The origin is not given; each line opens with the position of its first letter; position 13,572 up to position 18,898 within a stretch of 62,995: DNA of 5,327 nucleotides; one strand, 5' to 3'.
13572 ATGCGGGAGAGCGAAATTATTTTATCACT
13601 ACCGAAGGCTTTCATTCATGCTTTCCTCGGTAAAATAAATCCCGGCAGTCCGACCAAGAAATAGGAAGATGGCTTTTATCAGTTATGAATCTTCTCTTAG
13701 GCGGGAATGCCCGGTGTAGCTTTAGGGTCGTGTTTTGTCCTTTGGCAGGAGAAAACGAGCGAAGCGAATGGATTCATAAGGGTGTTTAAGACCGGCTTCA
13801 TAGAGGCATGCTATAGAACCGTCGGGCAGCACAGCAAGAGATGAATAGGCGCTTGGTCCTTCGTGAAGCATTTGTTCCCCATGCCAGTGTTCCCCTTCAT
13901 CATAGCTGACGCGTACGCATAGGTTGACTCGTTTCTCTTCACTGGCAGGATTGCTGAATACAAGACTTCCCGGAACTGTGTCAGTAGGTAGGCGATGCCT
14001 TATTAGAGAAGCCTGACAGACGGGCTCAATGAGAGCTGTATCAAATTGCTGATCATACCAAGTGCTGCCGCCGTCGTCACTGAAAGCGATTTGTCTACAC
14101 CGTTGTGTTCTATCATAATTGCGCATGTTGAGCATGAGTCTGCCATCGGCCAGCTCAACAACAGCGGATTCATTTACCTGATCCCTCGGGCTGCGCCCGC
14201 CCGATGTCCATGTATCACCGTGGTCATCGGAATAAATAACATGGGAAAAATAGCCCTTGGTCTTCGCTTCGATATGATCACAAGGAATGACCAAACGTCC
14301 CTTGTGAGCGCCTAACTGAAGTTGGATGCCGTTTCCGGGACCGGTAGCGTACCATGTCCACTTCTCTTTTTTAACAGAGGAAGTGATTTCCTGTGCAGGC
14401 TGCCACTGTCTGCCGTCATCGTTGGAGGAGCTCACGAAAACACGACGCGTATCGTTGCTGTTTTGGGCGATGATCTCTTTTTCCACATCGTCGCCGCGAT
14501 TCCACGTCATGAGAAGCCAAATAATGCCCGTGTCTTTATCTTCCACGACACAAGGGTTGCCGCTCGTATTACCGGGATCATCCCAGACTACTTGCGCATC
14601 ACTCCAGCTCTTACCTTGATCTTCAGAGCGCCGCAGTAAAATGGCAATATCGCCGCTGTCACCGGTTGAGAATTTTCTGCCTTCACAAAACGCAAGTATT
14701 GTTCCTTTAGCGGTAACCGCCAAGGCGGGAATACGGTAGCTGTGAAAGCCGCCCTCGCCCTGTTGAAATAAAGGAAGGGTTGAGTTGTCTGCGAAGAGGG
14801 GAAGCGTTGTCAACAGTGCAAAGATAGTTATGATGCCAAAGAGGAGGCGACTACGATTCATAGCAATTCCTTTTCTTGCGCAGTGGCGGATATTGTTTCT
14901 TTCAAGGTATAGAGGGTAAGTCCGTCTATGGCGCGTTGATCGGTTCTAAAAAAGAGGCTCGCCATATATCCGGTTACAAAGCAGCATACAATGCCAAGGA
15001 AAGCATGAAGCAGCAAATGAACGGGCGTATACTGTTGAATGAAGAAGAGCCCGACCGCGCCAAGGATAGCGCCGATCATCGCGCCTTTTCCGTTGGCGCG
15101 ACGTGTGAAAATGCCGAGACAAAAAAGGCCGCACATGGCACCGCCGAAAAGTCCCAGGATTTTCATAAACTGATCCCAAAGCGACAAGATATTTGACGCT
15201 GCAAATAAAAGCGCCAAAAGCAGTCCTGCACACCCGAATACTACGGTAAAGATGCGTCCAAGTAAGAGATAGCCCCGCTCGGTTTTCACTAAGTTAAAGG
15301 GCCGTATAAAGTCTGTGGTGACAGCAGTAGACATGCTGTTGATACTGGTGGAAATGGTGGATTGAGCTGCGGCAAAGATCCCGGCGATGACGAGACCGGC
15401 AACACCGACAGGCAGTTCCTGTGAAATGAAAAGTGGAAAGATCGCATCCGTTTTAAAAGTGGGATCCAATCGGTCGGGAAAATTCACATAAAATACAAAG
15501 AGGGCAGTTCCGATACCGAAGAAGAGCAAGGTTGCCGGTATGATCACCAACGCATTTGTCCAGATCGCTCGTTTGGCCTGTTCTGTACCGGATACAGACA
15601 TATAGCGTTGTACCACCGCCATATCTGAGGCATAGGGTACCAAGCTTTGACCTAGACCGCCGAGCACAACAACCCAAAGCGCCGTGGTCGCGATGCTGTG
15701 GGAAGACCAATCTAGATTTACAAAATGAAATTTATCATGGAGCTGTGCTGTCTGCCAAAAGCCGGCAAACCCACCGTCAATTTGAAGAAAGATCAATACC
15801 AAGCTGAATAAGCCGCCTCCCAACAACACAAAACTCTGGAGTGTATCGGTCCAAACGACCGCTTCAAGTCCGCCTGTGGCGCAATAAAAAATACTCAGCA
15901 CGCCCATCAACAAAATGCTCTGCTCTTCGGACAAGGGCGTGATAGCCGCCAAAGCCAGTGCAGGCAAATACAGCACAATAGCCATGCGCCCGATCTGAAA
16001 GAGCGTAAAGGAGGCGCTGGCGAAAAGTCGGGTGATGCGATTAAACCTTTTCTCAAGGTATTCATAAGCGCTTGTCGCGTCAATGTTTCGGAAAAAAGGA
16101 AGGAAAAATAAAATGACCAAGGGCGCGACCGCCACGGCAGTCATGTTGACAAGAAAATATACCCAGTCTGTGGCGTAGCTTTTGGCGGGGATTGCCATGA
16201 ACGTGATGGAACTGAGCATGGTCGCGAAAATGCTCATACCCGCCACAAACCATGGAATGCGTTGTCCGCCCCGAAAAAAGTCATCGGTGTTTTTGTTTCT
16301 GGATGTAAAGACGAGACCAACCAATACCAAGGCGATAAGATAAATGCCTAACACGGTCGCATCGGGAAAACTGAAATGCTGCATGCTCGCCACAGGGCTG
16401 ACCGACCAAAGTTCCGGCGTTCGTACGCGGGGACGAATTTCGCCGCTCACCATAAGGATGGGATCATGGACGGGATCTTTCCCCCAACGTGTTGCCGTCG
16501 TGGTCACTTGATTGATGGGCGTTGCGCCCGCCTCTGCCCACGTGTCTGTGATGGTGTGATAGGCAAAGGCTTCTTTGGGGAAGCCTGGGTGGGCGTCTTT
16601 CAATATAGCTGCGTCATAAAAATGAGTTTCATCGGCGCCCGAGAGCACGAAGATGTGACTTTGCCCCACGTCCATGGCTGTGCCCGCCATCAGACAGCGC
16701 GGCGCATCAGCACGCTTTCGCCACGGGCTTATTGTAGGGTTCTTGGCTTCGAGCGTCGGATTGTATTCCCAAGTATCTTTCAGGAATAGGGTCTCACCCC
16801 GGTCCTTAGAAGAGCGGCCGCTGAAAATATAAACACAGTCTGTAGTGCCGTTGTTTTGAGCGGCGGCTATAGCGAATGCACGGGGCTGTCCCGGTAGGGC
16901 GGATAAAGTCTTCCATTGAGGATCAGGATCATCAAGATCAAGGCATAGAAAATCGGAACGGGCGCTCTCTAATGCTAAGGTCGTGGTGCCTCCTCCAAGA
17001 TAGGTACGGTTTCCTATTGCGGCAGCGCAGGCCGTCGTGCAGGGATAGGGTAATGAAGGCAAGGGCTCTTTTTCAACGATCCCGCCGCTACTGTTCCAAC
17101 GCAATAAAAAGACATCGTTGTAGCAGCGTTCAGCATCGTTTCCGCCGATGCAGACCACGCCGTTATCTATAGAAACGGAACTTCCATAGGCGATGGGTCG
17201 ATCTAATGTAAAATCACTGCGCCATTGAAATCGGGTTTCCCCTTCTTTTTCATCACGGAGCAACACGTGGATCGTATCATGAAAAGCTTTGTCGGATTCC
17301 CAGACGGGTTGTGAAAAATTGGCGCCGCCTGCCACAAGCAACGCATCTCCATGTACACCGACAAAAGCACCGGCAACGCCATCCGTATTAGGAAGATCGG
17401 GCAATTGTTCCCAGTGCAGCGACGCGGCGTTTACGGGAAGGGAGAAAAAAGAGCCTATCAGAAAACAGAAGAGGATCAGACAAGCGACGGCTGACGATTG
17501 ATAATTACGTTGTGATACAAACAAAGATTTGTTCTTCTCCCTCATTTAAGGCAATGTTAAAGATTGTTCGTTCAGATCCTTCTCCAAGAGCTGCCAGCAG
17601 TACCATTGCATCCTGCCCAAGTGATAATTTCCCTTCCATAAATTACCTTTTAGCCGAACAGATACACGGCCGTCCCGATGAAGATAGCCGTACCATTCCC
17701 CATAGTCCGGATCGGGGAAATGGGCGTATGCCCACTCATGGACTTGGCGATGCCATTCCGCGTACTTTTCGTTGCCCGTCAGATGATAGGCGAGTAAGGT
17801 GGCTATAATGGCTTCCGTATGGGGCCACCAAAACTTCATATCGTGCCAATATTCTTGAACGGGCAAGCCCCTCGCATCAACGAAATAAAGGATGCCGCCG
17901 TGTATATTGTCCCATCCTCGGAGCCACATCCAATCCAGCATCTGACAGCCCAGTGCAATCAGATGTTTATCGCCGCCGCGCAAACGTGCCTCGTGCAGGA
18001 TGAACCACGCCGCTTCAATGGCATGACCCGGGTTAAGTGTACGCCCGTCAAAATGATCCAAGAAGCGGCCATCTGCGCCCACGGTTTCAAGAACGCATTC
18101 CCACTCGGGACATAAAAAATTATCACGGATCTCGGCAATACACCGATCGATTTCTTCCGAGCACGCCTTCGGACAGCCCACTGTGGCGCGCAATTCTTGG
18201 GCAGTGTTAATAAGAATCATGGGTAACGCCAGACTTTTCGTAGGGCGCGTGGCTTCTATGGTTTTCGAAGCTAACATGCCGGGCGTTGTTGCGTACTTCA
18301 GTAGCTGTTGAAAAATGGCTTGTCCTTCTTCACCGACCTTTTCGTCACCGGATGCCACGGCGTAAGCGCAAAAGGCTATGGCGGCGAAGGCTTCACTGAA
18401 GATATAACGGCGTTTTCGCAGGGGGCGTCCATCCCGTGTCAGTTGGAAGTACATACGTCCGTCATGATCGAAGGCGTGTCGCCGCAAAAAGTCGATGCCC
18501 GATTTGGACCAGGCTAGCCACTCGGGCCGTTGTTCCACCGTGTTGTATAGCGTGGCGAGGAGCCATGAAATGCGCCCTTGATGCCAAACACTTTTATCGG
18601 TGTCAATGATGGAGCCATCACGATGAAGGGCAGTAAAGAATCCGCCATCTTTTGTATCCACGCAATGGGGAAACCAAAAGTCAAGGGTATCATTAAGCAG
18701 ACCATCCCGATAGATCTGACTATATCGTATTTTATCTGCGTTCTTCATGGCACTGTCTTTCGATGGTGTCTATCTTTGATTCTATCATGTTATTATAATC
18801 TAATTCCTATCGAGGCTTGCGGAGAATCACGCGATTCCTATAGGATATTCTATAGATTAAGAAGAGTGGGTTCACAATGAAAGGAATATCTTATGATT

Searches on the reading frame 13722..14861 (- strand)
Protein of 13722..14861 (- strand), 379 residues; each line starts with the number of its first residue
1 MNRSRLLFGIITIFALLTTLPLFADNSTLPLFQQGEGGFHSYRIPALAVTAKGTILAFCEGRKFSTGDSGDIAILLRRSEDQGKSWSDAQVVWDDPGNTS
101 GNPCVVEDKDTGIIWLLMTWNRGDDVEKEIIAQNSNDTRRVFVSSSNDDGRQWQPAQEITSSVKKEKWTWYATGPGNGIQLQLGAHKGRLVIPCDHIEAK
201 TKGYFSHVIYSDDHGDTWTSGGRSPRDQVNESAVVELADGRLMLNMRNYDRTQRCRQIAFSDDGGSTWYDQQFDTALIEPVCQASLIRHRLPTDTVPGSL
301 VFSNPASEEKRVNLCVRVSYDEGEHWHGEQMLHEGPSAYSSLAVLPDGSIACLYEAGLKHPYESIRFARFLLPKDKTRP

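Call 52: search_protein_families(library=pfam, proteins=[window:13722-14861:-], max_evalue=0.00001)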
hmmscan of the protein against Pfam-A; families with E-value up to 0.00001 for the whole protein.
window:13722-14861:- (379 aa): 3 families
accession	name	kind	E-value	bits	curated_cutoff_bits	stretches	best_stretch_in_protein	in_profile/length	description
PF13088.12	BNR_2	-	4.8e-38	131.5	31.4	1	53-350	1-275/277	BNR repeat-like domain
PF13859.12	BNR_3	-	3.8e-23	82.8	27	1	45-354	2-307/308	BNR repeat-like domain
PF24316.1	Tli3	-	7.8e-08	33.2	27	0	189-221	64-99/129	T6SS Tli3 immunity protein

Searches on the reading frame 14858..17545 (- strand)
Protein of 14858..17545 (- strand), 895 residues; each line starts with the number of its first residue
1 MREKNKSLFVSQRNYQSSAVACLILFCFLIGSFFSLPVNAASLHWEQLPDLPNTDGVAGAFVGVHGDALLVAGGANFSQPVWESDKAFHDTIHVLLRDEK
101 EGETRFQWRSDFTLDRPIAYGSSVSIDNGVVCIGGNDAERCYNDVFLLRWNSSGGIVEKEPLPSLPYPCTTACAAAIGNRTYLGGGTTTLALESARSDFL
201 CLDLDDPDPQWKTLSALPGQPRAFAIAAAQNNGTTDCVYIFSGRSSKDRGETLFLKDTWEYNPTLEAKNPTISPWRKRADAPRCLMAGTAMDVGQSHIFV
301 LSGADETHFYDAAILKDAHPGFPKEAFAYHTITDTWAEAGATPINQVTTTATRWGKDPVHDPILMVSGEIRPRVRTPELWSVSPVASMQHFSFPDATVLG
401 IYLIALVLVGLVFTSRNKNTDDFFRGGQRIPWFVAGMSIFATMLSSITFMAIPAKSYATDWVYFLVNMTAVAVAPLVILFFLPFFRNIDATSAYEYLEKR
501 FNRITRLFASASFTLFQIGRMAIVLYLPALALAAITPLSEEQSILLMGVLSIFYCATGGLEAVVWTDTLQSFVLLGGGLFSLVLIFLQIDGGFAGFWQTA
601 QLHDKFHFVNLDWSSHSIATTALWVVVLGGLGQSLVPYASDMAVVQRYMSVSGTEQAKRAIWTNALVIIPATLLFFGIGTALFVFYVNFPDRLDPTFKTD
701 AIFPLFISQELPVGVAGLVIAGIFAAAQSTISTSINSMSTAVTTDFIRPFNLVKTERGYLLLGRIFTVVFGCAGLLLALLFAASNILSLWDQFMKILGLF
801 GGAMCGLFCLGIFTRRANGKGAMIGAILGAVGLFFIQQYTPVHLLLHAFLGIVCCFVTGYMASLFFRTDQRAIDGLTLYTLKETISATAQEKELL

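Call 52: search_protein_families(library=pfam, proteins=[window:14858-17545:-], max_evalue=0.00001)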
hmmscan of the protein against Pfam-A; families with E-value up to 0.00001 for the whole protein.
window:14858-17545:- (895 aa): 4 families
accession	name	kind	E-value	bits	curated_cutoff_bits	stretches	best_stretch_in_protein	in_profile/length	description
PF00474.23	SSF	-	9.3e-44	150.3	22.8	1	423-829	1-406/406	Sodium:solute symporter family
PF24996.1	NANM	-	4.9e-34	118.2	45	2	163-309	2-130/350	N-acetylneuraminate epimerase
PF24681.1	Kelch_KLHDC2_KLHL20_DRC7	-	8.4e-11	42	50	1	123-315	4-184/221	KLHDC2/KLHL20/DRC7 Kelch-repeats domain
PF13964.12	Kelch_6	-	8.6e-06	26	25.3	0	119-146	3-31/50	Kelch motif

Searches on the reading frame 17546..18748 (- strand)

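Call 52: search_protein_families(library=pfam, proteins=[window:17546-18748:-], max_evalue=0.00001)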
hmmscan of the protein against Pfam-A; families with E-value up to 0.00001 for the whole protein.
window:17546-18748:- (400 aa): 1 family
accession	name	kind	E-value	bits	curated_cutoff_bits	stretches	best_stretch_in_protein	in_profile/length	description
PF07221.17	GlcNAc_2-epim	-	3.6e-50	171.6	23.4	1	36-372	1-340/347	N-acylglucosamine 2-epimerase (GlcNAc 2-epimerase)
